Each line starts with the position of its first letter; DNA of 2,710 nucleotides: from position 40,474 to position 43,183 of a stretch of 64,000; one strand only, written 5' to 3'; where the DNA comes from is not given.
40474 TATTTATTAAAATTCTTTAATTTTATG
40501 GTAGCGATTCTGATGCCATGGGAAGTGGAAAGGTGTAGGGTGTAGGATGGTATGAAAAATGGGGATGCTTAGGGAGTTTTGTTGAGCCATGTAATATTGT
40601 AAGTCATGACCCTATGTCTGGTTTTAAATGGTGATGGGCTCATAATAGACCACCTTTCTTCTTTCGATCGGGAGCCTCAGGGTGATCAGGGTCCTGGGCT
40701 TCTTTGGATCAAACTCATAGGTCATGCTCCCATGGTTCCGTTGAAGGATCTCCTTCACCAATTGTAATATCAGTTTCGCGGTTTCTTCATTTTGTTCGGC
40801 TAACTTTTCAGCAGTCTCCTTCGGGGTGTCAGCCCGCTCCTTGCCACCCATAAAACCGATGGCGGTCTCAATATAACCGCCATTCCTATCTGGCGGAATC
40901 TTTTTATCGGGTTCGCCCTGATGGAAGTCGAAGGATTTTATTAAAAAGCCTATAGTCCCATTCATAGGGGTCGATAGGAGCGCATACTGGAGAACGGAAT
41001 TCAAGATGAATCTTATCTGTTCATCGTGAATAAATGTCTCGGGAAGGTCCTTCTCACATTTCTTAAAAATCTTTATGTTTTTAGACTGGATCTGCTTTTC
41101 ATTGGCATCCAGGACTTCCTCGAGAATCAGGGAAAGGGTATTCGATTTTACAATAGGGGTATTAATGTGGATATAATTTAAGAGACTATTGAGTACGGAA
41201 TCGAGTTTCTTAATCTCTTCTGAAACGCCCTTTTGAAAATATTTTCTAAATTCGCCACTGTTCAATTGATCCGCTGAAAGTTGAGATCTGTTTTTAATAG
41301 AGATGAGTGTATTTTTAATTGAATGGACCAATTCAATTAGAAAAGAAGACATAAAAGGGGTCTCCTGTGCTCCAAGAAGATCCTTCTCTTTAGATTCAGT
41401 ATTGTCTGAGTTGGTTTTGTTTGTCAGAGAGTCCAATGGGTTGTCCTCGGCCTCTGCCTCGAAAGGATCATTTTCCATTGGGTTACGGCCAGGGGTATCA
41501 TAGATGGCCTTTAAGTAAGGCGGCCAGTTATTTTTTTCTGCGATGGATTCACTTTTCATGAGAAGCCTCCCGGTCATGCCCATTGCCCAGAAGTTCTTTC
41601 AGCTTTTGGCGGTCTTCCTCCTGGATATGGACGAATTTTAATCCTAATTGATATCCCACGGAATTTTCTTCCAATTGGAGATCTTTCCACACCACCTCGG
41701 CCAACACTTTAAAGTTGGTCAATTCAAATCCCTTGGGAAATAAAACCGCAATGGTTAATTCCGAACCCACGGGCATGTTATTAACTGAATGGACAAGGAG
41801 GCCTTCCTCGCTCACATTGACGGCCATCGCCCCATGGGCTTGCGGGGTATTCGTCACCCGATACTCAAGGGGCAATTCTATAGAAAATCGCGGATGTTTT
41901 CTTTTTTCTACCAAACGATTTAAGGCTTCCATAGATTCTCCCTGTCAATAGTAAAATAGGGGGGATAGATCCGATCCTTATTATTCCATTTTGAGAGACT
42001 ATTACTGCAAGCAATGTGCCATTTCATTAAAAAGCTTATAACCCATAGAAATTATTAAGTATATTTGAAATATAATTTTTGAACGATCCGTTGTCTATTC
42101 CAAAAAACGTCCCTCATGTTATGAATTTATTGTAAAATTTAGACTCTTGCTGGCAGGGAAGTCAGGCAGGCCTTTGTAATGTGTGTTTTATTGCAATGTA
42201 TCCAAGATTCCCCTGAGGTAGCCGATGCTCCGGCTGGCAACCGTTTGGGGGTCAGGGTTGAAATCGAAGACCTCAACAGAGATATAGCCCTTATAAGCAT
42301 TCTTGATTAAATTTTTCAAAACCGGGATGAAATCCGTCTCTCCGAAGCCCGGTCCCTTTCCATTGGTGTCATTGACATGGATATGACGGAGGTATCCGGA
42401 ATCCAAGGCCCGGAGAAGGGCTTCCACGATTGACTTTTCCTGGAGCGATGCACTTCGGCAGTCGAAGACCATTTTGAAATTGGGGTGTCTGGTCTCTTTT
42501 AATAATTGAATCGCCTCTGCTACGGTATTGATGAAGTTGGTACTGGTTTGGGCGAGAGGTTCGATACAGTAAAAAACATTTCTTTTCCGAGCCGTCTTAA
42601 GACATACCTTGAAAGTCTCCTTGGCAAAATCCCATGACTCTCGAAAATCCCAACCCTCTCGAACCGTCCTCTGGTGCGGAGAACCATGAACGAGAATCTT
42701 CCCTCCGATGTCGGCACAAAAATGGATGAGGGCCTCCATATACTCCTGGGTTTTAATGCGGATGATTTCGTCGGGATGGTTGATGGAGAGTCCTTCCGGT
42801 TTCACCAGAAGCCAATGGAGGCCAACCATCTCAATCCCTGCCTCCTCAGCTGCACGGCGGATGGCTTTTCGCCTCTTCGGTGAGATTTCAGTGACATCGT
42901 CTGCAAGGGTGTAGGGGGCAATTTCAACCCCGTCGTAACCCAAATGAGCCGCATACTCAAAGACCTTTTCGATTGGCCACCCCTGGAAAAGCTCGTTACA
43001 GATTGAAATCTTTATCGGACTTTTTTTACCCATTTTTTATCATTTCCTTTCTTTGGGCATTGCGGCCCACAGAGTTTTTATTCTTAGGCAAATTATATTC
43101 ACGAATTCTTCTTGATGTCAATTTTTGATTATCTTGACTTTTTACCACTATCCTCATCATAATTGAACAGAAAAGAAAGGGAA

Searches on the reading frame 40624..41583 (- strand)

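Call 34: search_protein_families(library=pfam, proteins=[window:40624-41583:-], max_evalue=0.00001)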
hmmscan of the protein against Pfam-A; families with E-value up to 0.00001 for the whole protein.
window:40624-41583:- (319 aa): 0 families

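Call 90: search_protein_families(library=pfam, proteins=[window:40624-41583:-], max_evalue=0.01)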
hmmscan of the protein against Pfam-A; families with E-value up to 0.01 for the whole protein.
window:40624-41583:- (319 aa): 1 family
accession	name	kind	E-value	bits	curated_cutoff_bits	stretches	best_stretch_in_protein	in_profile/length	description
PF00512.31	HisKA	-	0.0027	18.2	26.9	0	80-137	4-60/66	His Kinase A (phospho-acceptor) domain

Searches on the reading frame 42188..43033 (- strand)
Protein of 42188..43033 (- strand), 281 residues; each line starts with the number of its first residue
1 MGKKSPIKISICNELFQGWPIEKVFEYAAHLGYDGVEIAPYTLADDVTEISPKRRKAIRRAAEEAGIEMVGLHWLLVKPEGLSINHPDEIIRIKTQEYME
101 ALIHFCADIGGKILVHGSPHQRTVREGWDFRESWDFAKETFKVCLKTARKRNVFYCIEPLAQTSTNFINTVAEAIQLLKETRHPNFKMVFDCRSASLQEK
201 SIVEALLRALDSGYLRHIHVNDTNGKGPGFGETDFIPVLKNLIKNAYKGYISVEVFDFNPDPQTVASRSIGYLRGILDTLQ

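Call 90: search_protein_families(library=pfam, proteins=[window:42188-43033:-], max_evalue=0.01)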
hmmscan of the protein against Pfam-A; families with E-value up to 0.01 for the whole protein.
window:42188-43033:- (281 aa): 1 family
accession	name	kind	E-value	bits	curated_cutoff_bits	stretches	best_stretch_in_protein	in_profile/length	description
PF01261.30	AP_endonuc_2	-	7.1e-38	131.2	31.1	1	25-274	1-247/249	Xylose isomerase-like TIM barrel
